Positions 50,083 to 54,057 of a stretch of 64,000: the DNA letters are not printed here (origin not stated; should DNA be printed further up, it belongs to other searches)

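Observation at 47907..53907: NuoE-like and NuoF-like genes plus a 1224-aa [2Fe-2S]-GltD-NuoG fusion: Bfu/Stn-type flavin-based bifurcating module with an unusual domain order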

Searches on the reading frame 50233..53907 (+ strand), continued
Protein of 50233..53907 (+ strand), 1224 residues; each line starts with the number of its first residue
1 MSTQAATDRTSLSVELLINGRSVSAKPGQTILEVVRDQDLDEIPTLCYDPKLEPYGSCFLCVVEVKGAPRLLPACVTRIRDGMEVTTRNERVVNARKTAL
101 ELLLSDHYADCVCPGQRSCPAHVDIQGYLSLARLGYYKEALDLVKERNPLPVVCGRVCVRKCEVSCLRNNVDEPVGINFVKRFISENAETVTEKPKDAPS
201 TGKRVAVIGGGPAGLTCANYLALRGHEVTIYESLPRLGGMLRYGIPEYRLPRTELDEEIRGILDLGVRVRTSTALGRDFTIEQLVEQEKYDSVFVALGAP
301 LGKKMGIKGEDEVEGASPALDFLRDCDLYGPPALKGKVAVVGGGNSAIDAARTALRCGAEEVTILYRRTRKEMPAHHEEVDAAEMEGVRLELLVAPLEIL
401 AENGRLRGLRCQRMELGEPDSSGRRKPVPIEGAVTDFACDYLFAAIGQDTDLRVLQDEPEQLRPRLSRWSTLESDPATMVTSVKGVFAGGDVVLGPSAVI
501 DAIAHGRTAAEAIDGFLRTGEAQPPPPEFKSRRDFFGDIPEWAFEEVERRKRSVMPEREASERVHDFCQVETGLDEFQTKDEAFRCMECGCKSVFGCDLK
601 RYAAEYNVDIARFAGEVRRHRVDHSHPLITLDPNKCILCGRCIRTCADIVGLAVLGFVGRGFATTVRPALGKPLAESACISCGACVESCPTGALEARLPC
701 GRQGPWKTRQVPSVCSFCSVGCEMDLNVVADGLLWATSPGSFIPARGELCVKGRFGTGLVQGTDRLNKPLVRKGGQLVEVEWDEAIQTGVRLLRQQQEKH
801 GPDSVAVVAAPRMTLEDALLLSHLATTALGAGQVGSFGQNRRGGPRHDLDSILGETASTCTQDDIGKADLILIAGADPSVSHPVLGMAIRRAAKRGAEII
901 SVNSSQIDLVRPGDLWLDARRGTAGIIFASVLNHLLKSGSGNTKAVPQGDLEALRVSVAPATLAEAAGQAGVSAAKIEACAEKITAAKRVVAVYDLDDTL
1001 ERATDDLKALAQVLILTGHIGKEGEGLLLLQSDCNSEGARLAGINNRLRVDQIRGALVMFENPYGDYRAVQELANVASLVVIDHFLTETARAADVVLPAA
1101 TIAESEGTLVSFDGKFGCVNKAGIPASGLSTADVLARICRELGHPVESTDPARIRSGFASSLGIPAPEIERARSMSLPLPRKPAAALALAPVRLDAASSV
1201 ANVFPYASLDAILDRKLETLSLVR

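Call 12: find_homologous_proteins(query=window:50233-53907:+, max_evalue=1e-50)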
Query window:50233-53907:+ (1224 aa): 7999 proteins with E <= 1e-50 among 8000 candidates; the best 120 are listed.
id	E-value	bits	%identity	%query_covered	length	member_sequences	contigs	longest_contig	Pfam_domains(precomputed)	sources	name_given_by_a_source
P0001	0.0e+0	2761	100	100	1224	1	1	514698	PF13241.13,PF00384.28,PF13450.13,PF07992.21,PF12837.13,PF00070.34,PF03486.21,PF22117.3,PF12831.14,PF01266.31,PF13510.12,PF01593.31,PF14691.12,PF00037.33,PF13738.13,PF13187.12,PF04879.22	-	-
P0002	0.0e+0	2343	84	99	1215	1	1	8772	PF00384.28,PF13450.13,PF07992.21,PF12837.13,PF00070.34,PF03486.21,PF22117.3,PF12831.14,PF01266.31,PF13510.12,PF01593.31,PF14691.12,PF00890.31,PF00037.33,PF13738.13,PF01262.28,PF13187.12,PF04879.22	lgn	-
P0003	0.0e+0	2336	83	100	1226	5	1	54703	PF00384.28,PF13450.13,PF07992.21,PF12837.13,PF00070.34,PF03486.21,PF22117.3,PF12831.14,PF01266.31,PF13510.12,PF14691.12,PF00890.31,PF00037.33,PF13738.13,PF13187.12,PF04879.22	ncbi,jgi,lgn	jgi:formate dehydrogenase major subunit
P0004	0.0e+0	2318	82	100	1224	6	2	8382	PF00384.28,PF13450.13,PF07992.21,PF12837.13,PF00070.34,PF03486.21,PF22117.3,PF12831.14,PF01266.31,PF13510.12,PF14691.12,PF00037.33,PF13738.13,PF01262.28,PF13187.12,PF04879.22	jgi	-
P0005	0.0e+0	2204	78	100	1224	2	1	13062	PF14697.12,PF00384.28,PF13450.13,PF07992.21,PF00070.34,PF12838.13,PF22117.3,PF12831.14,PF01266.31,PF13510.12,PF14691.12,PF00037.33,PF13738.13,PF04879.22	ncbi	-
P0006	0.0e+0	2189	78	99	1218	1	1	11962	PF00384.28,PF13450.13,PF07992.21,PF12837.13,PF00070.34,PF12838.13,PF22117.3,PF12831.14,PF01266.31,PF13510.12,PF14691.12,PF00037.33,PF13738.13,PF13187.12,PF04879.22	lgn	-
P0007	0.0e+0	2175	76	100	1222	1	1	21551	PF13241.13,PF00384.28,PF13450.13,PF07992.21,PF00070.34,PF22117.3,PF12831.14,PF01266.31,PF13510.12,PF01593.31,PF14691.12,PF00037.33,PF13738.13,PF01262.28,PF13187.12,PF04879.22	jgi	jgi:formate dehydrogenase major subunit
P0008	0.0e+0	2120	75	100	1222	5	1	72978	PF14697.12,PF00384.28,PF13450.13,PF07992.21,PF00070.34,PF22117.3,PF12831.14,PF01266.31,PF13510.12,PF14691.12,PF00890.31,PF00037.33,PF13738.13,PF01262.28,PF13187.12,PF04879.22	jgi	jgi:formate dehydrogenase major subunit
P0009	0.0e+0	2094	74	100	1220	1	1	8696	PF14697.12,PF00384.28,PF13450.13,PF07992.21,PF12837.13,PF00070.34,PF22117.3,PF12831.14,PF13510.12,PF14691.12,PF00037.33,PF13738.13,PF04879.22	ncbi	-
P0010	0.0e+0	2087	74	100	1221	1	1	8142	PF13241.13,PF00384.28,PF13450.13,PF07992.21,PF12837.13,PF00070.34,PF22117.3,PF12831.14,PF01266.31,PF13510.12,PF14691.12,PF00890.31,PF00037.33,PF13738.13,PF04879.22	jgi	jgi:formate dehydrogenase major subunit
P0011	0.0e+0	2070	73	100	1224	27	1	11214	PF00384.28,PF13450.13,PF07992.21,PF12837.13,PF00070.34,PF22117.3,PF12831.14,PF01266.31,PF13510.12,PF14691.12,PF00890.31,PF00037.33,PF13738.13,PF01262.28,PF04879.22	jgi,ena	-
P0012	0.0e+0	2065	74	100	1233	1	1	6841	PF00384.28,PF13450.13,PF07992.21,PF12837.13,PF00070.34,PF22117.3,PF12831.14,PF13510.12,PF14691.12,PF00037.33,PF13738.13,PF13187.12,PF04879.22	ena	-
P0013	0.0e+0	2050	73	100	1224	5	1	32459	PF10588.15,PF00384.28,PF13450.13,PF07992.21,PF00070.34,PF12838.13,PF22117.3,PF12831.14,PF01266.31,PF13510.12,PF14691.12,PF00037.33,PF13738.13,PF04879.22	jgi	jgi:formate dehydrogenase major subunit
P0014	0.0e+0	1996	71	100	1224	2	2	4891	PF13241.13,PF00384.28,PF13450.13,PF07992.21,PF00070.34,PF03486.21,PF22117.3,PF12831.14,PF13510.12,PF14691.12,PF00890.31,PF00037.33,PF13738.13,PF04879.22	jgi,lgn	jgi:formate dehydrogenase major subunit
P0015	0.0e+0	1992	71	100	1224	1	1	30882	PF13241.13,PF00384.28,PF13450.13,PF07992.21,PF12837.13,PF00070.34,PF03486.21,PF22117.3,PF12831.14,PF01266.31,PF13510.12,PF01593.31,PF14691.12,PF00037.33,PF13738.13,PF13187.12,PF04879.22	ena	-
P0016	0.0e+0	1975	70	100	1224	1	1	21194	PF14697.12,PF00384.28,PF13450.13,PF07992.21,PF12837.13,PF00070.34,PF12838.13,PF22117.3,PF12831.14,PF13510.12,PF14691.12,PF00037.33,PF13738.13,PF01262.28,PF13237.12,PF13187.12,PF04879.22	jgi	jgi:formate dehydrogenase major subunit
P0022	0.0e+0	1954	69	99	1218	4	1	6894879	PF00384.28,PF13450.13,PF07992.21,PF12837.13,PF00070.34,PF03486.21,PF22117.3,PF12831.14,PF01266.31,PF13510.12,PF14691.12,PF00037.33,PF13738.13,PF01262.28,PF13237.12,PF04879.22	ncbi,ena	-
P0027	0.0e+0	1935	70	100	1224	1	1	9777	PF00384.28,PF13450.13,PF07992.21,PF12837.13,PF00070.34,PF12838.13,PF22117.3,PF12831.14,PF01266.31,PF13510.12,PF01593.31,PF14691.12,PF00037.33,PF13738.13,PF04879.22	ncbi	-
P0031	0.0e+0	1923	69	100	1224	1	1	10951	PF00384.28,PF13450.13,PF07992.21,PF00070.34,PF03486.21,PF12838.13,PF22117.3,PF12831.14,PF01946.24,PF01266.31,PF13510.12,PF01593.31,PF14691.12,PF00890.31,PF00037.33,PF13738.13,PF04879.22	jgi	jgi:formate dehydrogenase major subunit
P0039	0.0e+0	1880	68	100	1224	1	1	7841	PF00384.28,PF13450.13,PF07992.21,PF12837.13,PF00070.34,PF12838.13,PF22117.3,PF12831.14,PF01266.31,PF13510.12,PF01593.31,PF14691.12,PF00037.33,PF13738.13,PF04879.22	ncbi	-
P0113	0.0e+0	1142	47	92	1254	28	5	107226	PF14697.12,PF00384.28,PF13450.13,PF07992.21,PF00070.34,PF12838.13,PF22117.3,PF01266.31,PF13510.12,PF14691.12,PF00037.33,PF13738.13,PF13237.12,PF13187.12,PF04879.22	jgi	jgi:formate dehydrogenase major subunit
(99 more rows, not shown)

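Call 23: find_encoding_contigs(protein=P0001, flank=1000, max_places=3)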
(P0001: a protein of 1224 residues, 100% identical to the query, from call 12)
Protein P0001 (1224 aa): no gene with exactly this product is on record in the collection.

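Call 24: find_encoding_contigs(protein=P0022, flank=10000, max_places=2)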
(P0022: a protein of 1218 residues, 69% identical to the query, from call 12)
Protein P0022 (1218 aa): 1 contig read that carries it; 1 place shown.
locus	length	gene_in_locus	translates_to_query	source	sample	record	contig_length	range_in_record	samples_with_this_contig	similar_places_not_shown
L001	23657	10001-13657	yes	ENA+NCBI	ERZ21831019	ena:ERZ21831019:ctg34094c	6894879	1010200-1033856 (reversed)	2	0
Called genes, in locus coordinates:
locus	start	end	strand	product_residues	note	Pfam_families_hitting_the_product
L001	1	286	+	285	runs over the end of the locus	PF06271:RDD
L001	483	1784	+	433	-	PF00083:Sugar_tr, PF07690:MFS_1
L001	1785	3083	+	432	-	PF00890:FAD_binding_2, PF01134:GIDA (weak), PF01266:DAO, PF03486:HI0933_like (weak), PF07992:Pyr_redox_2 (weak), PF12831:FAD_oxidored, PF13450:NAD_binding_8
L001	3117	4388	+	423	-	PF04412:AcnX, PF28403:AcnX_2nd, PF28406:AcnX_3rd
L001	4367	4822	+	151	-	PF01989:AcnX_swivel_put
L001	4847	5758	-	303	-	PF04909:Amidohydro_2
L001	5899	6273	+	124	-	PF05099:TerB (faint)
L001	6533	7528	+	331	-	PF00072:Response_reg, PF01037:AsnC_trans_reg (faint)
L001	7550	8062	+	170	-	PF01257:2Fe-2S_thioredx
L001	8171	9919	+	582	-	PF01512:Complex1_51K, PF10531:SLBB (weak), PF10589:NADH_4Fe-4S, PF00037:Fer4 (weak), PF14697:Fer4_21 (weak), PF12838:Fer4_7 (weak)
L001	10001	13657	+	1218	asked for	PF13510:Fer2_4, PF14691:Fer4_20, PF07992:Pyr_redox_2, PF13450:NAD_binding_8, PF13738:Pyr_redox_3, PF22117:Fer4_Nqo3, PF04879:Molybdop_Fe4S4, PF00384:Molybdopterin, +8 more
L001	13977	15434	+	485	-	PF00512:HisKA (weak), PF02518:HATPase_c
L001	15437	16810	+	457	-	PF00072:Response_reg, PF00158:Sigma54_activat, PF14532:Sigma54_activ_2, PF00004:AAA (weak), PF07728:AAA_5 (weak), PF25601:AAA_lid_14, PF02954:HTH_8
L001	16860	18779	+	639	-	PF13577:SnoaL_4, PF12680:SnoaL_2 (faint), PF13577:SnoaL_4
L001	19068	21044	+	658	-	PF07715:Plug, PF00593:TonB_dep_Rec_b-barrel, PF14905:OMP_b-brl_3 (weak), PF25183:OMP_b-brl_4 (weak)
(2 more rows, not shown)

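Call 25: find_related_loci(query=window:50233-53907:+, collection=genome_contigs, flank=7000)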
Query window:50233-53907:+ (1224 aa) in genome_contigs; peptide patterns used: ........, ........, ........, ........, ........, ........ (x = any residue, [..] = any of these).
437 stretches matched a pattern; 383 encode a relative of the query (tblastn E <= 1e-3); the best 80 are kept; 80 distinct loci.
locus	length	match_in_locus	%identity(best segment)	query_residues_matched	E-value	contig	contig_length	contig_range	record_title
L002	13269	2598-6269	83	1-1224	0e+0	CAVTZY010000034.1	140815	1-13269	MAG: Terriglobia bacterium isolate MFD04408.bin.2.106 genome assembly, contig: contig_46269, whole genome shotgun sequen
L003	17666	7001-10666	83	3-1224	0e+0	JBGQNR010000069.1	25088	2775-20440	MAG: Acidobacteriota bacterium isolate OBJ2_061818_130_43 k141_342006_length_25088_cov_13.0000, whole genome shotgun seq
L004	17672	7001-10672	73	1-1224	0e+0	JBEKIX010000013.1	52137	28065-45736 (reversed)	MAG: Acidobacteriota bacterium isolate SPRUCE 30 SPRUCE_30_13, whole genome shotgun sequence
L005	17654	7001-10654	69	3-1220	0e+0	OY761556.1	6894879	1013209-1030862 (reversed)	MAG: Acidobacteriota bacterium isolate 5ca539cc-3996-4499-a76f-7ad0c810d377 genome assembly, chromosome: 1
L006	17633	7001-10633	69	1-1221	0e+0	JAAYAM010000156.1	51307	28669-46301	MAG: Acidobacteria bacterium isolate AS06rmzACSIP_132 190406_AS06, whole genome shotgun sequence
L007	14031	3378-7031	67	1-1221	0e+0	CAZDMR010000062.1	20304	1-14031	MAG TPA_asm: uncultured Acidobacteriota bacterium isolate binchicken_co116_446 genome assembly, contig: NODE_2550_length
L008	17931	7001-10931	69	7-1220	0e+0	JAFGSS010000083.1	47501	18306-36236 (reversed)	MAG: Acidobacteria bacterium isolate Zod_Metabat.919 k87_2331652, whole genome shotgun sequence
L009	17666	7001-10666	66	6-1224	0e+0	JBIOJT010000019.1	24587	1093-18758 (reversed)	MAG: Candidatus Methylomirabilales bacterium isolate GcC5-40 k141_148573_length_24587_cov_19.0000, whole genome shotgun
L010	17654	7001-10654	66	8-1222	0e+0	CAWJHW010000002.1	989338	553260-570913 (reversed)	MAG: uncultured candidate division NC10 bacterium isolate MFD03726.bin.1.177 genome assembly, contig: contig_18816, whol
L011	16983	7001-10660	64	6-1220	0e+0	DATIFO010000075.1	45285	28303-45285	MAG TPA_asm: Candidatus Methylomirabilis sp. isolate SMAG_U16397 k141_1384701, whole genome shotgun sequence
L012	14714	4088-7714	63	4-1218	0e+0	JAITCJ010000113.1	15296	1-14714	MAG: Holophagales bacterium isolate Nl494_bin27 k119_1119661, whole genome shotgun sequence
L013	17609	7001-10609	65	10-1216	0e+0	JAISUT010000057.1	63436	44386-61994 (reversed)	MAG: Acidobacteriota bacterium isolate Md513_bin91 k119_115697, whole genome shotgun sequence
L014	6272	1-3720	58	26-1224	0e+0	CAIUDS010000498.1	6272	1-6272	MAG: uncultured delta proteobacterium isolate AlinenSedimentsD2_bin-1424 genome assembly, contig: bin-1424:498/816, whol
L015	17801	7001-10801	58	1-1224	0e+0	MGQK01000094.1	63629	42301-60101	MAG: Deltaproteobacteria bacterium RBG_13_61_14 RBG_13_scaffold_600, whole genome shotgun sequence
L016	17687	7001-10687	59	1-1222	0e+0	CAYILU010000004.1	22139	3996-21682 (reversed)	MAG TPA_asm: uncultured bacterium isolate ERP119705_co20_536 genome assembly, contig: NODE_2235_length_22139_cov_6.58852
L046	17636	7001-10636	60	11-1224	0e+0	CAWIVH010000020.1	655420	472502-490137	MAG: uncultured Acidobacteriota bacterium isolate MFD02979.bin.1.204 genome assembly, contig: contig_74441, whole genome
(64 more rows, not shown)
